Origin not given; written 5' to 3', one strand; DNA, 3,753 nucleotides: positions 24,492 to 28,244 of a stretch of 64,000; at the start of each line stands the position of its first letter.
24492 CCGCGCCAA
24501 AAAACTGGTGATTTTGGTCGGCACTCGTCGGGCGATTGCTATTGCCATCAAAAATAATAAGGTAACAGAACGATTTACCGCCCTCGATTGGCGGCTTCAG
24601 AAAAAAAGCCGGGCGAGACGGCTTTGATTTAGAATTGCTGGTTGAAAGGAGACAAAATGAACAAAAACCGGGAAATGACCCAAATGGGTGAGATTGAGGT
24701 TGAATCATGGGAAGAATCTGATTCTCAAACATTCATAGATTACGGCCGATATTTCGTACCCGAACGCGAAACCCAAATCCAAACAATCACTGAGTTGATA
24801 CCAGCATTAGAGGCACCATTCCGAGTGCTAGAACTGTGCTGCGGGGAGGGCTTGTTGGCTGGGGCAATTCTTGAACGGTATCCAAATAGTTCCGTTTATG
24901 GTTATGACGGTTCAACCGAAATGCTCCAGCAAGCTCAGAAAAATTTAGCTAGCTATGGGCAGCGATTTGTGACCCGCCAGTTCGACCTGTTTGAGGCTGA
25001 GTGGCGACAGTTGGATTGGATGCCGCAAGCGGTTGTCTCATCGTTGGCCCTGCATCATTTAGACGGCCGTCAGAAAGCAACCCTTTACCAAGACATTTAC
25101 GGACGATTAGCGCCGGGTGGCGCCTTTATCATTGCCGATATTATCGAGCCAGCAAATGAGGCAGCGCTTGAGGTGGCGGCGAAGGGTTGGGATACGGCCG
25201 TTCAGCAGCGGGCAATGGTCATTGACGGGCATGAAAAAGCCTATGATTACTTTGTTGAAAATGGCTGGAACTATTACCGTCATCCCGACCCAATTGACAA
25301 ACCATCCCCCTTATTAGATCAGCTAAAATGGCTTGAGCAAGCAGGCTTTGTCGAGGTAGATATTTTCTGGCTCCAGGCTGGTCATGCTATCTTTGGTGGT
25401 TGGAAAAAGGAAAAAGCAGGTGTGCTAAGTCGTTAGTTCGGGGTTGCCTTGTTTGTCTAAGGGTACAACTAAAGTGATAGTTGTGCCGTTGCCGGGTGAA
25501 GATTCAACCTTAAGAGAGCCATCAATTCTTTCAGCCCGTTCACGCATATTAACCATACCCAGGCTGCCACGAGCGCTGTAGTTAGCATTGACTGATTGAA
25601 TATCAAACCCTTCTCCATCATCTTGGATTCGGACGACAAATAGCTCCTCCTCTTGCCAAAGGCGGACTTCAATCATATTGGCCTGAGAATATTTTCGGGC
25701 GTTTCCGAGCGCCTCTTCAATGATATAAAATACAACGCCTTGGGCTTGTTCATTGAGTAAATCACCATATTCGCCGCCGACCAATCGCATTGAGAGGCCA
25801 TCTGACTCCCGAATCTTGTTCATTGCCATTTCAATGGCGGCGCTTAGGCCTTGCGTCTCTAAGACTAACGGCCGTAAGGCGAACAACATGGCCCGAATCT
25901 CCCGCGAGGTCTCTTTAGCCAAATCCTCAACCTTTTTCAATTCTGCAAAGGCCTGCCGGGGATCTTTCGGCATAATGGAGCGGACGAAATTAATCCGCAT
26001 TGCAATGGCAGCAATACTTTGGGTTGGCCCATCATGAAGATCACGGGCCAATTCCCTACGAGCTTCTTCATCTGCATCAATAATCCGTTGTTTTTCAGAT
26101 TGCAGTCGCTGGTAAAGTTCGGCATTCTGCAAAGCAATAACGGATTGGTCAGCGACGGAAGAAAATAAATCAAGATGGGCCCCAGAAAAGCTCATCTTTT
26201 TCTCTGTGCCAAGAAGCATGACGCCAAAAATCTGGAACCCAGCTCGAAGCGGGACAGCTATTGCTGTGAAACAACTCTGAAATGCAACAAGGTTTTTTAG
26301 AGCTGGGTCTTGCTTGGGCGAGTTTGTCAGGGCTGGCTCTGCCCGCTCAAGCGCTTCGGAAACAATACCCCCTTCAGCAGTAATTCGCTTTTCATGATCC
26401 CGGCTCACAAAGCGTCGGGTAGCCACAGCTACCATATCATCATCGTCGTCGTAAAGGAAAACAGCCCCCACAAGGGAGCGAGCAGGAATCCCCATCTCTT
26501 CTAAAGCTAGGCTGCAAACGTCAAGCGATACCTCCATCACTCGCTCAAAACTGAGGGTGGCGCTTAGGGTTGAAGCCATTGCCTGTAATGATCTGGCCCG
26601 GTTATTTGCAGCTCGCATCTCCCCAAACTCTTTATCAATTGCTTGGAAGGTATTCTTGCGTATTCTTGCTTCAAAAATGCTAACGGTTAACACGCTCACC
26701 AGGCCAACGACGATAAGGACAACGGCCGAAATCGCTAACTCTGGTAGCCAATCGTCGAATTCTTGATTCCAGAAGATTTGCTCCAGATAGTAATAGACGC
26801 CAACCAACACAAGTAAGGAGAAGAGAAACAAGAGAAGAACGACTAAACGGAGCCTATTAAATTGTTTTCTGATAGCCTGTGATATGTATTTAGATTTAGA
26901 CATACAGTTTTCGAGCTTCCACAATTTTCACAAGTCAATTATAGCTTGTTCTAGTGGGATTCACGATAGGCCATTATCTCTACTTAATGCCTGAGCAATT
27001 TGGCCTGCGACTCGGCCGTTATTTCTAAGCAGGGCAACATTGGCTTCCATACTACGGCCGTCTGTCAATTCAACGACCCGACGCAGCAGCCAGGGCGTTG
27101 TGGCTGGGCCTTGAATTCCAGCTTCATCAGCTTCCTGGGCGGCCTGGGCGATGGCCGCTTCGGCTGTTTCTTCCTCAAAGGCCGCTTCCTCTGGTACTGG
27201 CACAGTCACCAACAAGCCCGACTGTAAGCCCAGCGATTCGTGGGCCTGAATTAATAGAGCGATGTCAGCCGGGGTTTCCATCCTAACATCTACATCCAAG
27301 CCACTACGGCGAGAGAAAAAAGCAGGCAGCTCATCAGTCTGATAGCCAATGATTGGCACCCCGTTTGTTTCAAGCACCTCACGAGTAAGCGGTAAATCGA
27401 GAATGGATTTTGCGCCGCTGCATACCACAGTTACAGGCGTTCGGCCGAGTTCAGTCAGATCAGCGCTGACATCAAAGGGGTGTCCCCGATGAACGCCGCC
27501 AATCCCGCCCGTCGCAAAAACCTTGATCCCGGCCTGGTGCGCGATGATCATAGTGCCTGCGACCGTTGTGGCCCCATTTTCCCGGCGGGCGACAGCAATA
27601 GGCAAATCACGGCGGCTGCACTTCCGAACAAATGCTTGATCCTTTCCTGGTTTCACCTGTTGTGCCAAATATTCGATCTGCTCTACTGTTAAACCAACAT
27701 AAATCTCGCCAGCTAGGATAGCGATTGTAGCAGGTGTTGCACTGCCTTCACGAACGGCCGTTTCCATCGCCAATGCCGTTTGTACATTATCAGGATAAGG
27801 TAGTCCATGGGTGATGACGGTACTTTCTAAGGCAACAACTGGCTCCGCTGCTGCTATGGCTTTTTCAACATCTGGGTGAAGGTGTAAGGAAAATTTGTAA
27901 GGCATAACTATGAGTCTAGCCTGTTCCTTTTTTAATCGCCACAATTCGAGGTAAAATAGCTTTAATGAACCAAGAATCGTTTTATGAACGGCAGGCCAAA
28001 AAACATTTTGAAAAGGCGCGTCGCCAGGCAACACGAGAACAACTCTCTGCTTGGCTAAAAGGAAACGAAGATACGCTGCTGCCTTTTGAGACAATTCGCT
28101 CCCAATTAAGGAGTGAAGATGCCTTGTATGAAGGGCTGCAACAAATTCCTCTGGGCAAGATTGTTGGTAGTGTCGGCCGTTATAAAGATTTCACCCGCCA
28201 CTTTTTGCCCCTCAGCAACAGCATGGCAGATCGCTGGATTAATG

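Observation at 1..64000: Hyper-abundant palindrome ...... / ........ across the whole window (HIP-like element)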

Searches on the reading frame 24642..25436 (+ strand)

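Call 66: search_protein_families(library=pfam, proteins=[window:24642-25436:+], max_evalue=0.0001)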
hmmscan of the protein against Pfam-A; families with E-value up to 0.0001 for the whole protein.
window:24642-25436:+ (264 aa): 7 families
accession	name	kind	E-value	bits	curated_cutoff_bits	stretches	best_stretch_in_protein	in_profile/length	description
PF13649.12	Methyltransf_25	-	1.6e-14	54.8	27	1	62-160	1-97/97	Methyltransferase domain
PF08242.18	Methyltransf_12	-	3e-12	47.6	30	1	63-161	1-97/98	Methyltransferase domain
PF13489.12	Methyltransf_23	-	1.1e-09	38.6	27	1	47-171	11-123/164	Methyltransferase domain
PF08241.18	Methyltransf_11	-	5.6e-09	37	21.2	1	63-164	1-95/95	Methyltransferase domain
PF13847.12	Methyltransf_31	-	1.8e-08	34.7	27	1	61-177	6-119/145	Methyltransferase domain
PF02353.26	CMAS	-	9.4e-06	25.6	27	1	56-176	60-176/273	Mycolic acid cyclopropane synthetase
PF05175.20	MTS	-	3.2e-05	24.1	23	1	53-120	24-94/170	Methyltransferase small domain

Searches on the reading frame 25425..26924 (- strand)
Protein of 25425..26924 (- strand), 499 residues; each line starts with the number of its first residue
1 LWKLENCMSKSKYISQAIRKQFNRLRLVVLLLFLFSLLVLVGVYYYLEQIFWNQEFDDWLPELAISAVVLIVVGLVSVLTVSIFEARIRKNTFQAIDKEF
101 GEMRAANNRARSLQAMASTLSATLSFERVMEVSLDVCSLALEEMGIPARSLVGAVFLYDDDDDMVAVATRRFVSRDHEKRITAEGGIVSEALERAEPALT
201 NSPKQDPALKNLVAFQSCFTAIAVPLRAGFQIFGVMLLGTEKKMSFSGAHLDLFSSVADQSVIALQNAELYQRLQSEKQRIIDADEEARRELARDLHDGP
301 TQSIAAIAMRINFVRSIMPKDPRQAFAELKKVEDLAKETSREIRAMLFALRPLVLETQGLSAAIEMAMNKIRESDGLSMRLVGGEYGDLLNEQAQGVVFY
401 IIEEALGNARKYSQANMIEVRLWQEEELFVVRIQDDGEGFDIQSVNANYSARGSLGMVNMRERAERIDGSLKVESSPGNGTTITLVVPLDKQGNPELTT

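Call 66: search_protein_families(library=pfam, proteins=[window:25425-26924:-], max_evalue=0.0001)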
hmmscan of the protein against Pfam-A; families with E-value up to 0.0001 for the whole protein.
window:25425-26924:- (499 aa): 6 families
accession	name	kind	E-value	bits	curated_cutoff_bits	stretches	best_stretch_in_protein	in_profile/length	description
PF07730.19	HisKA_3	-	9.8e-15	55.3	24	1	289-354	2-67/68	Histidine kinase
PF02518.31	HATPase_c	-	2.9e-14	53.9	26.4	1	399-490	7-110/111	Histidine kinase-, DNA gyrase B-, and HSP90-like ATPase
PF13185.12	GAF_2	-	5.5e-14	53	28.6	1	135-266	10-136/136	GAF domain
PF13492.12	GAF_3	-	1.7e-10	41.9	27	1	152-267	21-129/129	GAF domain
PF01590.32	GAF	-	6.5e-05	23.9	22.4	0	153-265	18-133/133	GAF domain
PF13581.12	HATPase_c_2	-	7.2e-05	23.2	27.4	0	398-472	32-113/127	Histidine kinase-like ATPase domain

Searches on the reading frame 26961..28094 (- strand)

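Call 66: search_protein_families(library=pfam, proteins=[window:26961-28094:-], max_evalue=0.0001)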
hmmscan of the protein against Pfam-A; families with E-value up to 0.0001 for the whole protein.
window:26961-28094:- (377 aa): 1 family
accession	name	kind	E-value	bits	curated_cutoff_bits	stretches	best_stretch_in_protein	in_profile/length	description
PF04227.17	Indigoidine_A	-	7.4e-123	409.9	25.2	1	76-368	2-290/291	Indigoidine synthase A like protein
